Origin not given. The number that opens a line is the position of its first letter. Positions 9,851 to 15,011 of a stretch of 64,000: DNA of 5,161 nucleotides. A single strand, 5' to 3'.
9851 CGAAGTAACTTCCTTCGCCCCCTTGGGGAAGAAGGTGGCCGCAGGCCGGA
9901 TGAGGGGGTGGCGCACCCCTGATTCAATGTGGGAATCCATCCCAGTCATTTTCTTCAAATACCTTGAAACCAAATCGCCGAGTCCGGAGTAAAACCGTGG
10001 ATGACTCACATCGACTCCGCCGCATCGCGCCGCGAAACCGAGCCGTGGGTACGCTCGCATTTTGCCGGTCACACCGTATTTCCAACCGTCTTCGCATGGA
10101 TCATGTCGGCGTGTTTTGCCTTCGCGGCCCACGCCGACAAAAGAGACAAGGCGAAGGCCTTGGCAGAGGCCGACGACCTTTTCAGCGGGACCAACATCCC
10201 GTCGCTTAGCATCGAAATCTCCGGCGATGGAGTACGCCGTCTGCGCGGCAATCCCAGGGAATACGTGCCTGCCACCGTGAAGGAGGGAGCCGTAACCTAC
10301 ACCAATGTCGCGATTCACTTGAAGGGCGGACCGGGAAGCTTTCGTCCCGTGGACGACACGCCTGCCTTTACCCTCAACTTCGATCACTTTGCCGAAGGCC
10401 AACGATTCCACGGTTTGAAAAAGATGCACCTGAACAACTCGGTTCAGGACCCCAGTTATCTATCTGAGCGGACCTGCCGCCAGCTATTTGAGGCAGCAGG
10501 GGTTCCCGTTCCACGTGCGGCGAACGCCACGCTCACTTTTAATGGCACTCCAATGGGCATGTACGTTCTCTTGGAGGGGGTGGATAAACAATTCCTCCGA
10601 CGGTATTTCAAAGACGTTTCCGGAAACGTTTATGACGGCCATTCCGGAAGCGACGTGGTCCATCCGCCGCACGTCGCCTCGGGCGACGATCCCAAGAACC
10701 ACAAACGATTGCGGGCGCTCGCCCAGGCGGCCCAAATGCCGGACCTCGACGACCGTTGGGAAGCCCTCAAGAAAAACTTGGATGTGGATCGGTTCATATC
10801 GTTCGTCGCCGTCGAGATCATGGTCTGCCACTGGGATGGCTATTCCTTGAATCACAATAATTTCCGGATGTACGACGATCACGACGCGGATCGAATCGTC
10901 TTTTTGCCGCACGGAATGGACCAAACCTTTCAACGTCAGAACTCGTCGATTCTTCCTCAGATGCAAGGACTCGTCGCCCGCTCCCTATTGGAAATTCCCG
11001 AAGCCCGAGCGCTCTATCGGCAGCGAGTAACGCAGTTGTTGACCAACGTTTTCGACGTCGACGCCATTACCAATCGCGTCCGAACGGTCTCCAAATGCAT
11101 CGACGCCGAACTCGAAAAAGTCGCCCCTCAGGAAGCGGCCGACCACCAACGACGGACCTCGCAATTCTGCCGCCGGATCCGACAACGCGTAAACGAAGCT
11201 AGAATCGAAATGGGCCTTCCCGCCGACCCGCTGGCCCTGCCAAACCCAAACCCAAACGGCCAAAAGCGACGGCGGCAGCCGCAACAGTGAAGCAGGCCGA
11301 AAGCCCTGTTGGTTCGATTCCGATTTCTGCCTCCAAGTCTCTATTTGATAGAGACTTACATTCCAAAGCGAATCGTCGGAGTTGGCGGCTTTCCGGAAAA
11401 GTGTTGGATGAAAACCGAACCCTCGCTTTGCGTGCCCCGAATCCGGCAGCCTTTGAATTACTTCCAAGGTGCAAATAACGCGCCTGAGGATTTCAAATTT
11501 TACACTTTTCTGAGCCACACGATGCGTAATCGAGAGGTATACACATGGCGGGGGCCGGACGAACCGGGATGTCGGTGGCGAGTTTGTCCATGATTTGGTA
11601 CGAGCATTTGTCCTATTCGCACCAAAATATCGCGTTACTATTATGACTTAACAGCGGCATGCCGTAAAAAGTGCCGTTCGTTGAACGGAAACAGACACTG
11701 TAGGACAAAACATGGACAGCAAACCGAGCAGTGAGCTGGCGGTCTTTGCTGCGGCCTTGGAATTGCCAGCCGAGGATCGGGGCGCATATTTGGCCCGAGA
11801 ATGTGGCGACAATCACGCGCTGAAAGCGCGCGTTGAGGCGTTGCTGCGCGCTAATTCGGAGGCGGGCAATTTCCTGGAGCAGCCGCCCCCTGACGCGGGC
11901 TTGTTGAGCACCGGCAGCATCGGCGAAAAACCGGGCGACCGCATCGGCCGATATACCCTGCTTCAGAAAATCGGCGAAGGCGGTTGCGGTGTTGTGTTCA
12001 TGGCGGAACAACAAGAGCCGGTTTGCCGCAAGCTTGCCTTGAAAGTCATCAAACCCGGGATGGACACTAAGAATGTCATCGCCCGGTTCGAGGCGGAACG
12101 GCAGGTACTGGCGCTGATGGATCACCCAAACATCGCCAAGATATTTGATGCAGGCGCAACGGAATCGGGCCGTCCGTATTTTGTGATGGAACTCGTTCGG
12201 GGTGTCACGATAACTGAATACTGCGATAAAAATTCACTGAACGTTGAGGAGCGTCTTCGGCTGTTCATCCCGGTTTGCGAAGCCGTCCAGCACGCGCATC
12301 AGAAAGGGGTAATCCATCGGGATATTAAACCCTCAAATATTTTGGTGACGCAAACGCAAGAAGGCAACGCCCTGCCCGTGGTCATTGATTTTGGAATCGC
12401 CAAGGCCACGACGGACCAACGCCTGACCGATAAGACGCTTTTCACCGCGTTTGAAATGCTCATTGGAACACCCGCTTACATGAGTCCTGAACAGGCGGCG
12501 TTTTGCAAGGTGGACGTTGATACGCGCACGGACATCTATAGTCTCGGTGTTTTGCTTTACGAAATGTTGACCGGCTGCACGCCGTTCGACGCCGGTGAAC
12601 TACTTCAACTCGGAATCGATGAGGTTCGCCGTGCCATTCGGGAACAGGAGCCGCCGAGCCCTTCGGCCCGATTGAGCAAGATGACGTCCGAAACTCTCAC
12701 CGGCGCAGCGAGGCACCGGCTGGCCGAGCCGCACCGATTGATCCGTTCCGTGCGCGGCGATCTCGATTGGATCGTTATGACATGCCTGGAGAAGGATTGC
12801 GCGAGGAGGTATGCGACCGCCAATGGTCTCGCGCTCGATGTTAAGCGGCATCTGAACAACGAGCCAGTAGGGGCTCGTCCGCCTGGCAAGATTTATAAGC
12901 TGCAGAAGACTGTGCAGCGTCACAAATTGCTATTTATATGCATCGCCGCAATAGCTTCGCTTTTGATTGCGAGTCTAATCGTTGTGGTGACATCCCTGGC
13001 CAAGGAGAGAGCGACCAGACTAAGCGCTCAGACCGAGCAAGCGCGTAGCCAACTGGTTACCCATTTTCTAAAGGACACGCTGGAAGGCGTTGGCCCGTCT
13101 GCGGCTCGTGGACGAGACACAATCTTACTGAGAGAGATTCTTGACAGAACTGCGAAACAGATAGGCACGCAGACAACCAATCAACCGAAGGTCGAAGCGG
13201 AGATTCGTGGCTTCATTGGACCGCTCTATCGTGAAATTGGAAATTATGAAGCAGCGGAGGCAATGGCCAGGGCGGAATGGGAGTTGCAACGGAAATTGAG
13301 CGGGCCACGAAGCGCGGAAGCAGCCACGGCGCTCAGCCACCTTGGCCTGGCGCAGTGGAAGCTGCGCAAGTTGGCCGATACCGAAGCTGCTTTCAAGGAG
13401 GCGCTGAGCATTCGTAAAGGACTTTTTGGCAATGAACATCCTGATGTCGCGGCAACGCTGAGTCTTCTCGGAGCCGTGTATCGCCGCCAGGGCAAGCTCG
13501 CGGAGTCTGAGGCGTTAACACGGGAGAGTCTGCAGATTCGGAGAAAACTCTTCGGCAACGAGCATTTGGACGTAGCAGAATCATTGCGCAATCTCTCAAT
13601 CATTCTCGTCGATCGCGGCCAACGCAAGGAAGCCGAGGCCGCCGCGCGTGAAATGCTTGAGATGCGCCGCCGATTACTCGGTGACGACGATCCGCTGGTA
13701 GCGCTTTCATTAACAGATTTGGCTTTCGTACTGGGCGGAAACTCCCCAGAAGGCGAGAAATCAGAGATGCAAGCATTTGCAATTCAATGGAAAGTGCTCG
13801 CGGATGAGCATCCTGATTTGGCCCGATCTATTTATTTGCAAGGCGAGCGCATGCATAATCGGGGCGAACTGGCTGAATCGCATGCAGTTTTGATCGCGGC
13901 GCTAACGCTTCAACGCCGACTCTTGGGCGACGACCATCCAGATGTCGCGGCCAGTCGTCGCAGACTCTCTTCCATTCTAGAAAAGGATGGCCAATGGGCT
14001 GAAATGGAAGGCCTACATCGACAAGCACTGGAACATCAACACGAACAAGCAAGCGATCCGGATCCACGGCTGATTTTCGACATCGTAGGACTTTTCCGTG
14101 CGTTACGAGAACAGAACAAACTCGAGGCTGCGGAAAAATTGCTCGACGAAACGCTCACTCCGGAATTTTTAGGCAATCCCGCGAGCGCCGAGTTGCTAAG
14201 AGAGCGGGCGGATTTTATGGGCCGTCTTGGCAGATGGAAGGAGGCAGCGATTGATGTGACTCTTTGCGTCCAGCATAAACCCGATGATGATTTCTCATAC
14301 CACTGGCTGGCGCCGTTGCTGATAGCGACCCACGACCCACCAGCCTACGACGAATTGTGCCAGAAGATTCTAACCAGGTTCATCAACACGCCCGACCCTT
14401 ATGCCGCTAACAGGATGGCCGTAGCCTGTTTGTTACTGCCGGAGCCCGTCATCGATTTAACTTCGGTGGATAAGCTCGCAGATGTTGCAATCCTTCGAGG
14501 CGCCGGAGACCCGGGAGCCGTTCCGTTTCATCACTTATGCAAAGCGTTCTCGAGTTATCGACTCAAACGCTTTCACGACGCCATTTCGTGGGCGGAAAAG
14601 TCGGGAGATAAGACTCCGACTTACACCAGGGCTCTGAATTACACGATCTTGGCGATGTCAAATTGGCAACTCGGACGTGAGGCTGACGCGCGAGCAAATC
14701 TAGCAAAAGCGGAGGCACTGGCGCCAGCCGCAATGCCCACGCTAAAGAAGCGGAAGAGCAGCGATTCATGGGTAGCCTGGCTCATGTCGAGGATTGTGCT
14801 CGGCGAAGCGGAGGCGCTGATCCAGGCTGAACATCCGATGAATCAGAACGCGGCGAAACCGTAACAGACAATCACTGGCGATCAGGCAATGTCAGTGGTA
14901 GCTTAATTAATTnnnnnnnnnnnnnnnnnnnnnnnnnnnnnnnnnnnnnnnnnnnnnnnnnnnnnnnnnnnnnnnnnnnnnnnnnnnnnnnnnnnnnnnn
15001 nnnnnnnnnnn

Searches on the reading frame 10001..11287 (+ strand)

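Call 87: search_protein_families(library=pfam, proteins=[window:10001-11287:+], max_evalue=0.00001)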
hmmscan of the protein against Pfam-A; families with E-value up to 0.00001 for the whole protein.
window:10001-11287:+ (429 aa): 1 family
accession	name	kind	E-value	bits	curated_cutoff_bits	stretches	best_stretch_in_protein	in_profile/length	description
PF08757.17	CotH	-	4.1e-35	122.3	23.8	1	123-380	16-296/322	CotH kinase protein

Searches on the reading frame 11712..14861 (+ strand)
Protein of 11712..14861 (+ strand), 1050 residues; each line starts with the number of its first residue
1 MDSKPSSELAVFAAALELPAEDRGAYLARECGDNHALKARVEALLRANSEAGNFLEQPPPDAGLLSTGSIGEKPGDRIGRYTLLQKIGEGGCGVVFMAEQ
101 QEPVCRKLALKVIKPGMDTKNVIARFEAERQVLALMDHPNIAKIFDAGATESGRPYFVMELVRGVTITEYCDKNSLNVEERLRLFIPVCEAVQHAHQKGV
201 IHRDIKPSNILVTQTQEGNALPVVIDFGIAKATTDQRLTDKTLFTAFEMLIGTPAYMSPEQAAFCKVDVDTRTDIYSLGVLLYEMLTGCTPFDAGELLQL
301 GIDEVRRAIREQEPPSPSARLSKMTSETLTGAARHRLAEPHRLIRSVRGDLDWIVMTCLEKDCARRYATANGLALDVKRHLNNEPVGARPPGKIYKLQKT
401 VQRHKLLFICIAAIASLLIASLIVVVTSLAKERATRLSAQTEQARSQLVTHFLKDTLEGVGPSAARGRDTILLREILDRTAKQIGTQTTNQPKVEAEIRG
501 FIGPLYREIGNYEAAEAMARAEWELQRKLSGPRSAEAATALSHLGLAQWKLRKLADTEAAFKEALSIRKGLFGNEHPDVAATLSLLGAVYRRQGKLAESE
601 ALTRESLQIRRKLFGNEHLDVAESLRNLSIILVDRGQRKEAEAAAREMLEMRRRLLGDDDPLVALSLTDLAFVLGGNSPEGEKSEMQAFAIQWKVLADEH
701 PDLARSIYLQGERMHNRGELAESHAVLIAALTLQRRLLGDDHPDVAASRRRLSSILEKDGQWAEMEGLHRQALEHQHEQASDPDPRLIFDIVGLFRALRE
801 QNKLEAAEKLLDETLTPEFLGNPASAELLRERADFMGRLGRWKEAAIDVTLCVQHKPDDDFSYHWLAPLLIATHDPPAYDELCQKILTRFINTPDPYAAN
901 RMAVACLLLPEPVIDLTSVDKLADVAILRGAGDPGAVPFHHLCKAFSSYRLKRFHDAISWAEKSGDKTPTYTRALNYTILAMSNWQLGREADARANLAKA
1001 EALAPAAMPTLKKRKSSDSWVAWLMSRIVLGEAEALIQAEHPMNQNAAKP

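Call 87: search_protein_families(library=pfam, proteins=[window:11712-14861:+], max_evalue=0.00001)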
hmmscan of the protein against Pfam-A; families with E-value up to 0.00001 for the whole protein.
window:11712-14861:+ (1050 aa): 9 families
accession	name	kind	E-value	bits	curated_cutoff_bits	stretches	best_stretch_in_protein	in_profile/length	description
PF00069.31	Pkinase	-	4.4e-42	144.7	31.7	1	81-367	1-252/263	Protein kinase domain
PF13374.12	TPR_10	-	2.9e-38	129.2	27.5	2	621-661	1-41/42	Tetratricopeptide repeat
PF13424.12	TPR_12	-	3e-32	111.1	30.1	3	578-653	1-76/77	Tetratricopeptide repeat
PF07714.23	PK_Tyr_Ser-Thr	-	1.5e-28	100.2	23.1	1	83-336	3-248/258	Protein tyrosine and serine/threonine kinase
PF24885.1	TPR_NPHP3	-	8.2e-21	74.9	100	1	489-614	93-217/239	Nephrocystin-3 TPR domain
PF17874.7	TPR_MalT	-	5.9e-11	42.7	45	1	708-815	44-149/336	MalT-like TPR region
PF07719.23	TPR_2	-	3.1e-08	33.6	27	0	581-610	2-31/34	Tetratricopeptide repeat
PF01636.29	APH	-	7.8e-07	29.5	23.2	0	193-230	162-197/239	Phosphotransferase enzyme family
PF00515.34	TPR_1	-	2.6e-06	27.5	27.8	0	538-568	1-31/34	Tetratricopeptide repeat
